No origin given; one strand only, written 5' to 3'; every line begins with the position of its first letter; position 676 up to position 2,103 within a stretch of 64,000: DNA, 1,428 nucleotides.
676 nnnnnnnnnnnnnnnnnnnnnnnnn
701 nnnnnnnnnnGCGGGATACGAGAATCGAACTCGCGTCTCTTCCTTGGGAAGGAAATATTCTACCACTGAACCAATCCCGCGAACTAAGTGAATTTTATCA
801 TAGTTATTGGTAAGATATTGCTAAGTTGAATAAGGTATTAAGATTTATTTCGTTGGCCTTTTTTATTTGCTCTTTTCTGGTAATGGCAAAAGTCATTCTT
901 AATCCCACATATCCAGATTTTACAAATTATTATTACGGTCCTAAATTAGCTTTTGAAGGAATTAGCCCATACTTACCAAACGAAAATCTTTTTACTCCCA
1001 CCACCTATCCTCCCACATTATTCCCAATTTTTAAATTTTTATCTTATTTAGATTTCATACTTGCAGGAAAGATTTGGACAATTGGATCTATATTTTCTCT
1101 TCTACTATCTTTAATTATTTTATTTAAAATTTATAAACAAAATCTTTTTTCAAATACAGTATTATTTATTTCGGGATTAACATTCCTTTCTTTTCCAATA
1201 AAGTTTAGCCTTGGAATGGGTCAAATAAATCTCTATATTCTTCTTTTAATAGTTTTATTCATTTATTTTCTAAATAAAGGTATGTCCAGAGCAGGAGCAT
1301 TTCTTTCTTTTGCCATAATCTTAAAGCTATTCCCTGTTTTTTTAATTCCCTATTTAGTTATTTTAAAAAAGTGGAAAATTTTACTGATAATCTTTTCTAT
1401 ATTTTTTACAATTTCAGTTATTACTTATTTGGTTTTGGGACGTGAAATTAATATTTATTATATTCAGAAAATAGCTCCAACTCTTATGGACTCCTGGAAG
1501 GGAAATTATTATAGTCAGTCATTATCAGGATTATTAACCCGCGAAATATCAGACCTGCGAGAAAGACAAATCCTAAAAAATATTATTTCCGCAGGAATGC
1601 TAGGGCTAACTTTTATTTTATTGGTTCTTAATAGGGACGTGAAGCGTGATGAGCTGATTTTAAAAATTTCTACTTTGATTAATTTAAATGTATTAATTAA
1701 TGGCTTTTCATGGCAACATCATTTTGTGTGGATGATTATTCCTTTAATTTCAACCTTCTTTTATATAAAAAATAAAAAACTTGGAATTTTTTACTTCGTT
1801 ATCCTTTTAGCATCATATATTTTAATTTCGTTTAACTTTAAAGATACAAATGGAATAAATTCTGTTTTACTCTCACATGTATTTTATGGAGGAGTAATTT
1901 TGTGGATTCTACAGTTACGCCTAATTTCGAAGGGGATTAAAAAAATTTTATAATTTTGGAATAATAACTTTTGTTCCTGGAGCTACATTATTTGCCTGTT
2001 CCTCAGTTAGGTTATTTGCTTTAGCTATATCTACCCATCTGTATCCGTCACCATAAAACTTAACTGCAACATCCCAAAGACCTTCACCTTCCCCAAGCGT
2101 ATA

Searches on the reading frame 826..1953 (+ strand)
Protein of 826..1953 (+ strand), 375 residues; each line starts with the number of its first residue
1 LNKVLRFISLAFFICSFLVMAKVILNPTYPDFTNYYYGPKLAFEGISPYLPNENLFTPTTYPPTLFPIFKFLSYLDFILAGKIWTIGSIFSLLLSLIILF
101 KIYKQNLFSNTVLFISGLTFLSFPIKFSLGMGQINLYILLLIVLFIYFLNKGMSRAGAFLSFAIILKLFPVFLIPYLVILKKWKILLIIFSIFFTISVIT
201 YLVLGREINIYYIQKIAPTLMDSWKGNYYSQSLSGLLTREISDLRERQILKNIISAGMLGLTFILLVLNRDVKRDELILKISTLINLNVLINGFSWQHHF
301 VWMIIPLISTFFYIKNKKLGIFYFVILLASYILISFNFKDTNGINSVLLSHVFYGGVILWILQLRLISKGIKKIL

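Call 80: search_protein_families(library=pfam, proteins=[window:826-1953:+], max_evalue=0.00001)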
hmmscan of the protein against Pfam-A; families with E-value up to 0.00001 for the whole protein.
window:826-1953:+ (375 aa): 1 family
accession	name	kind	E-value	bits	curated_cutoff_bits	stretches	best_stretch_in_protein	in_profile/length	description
PF09594.16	GT87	-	5.1e-25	89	25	1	60-270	2-214/237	Glycosyltransferase family 87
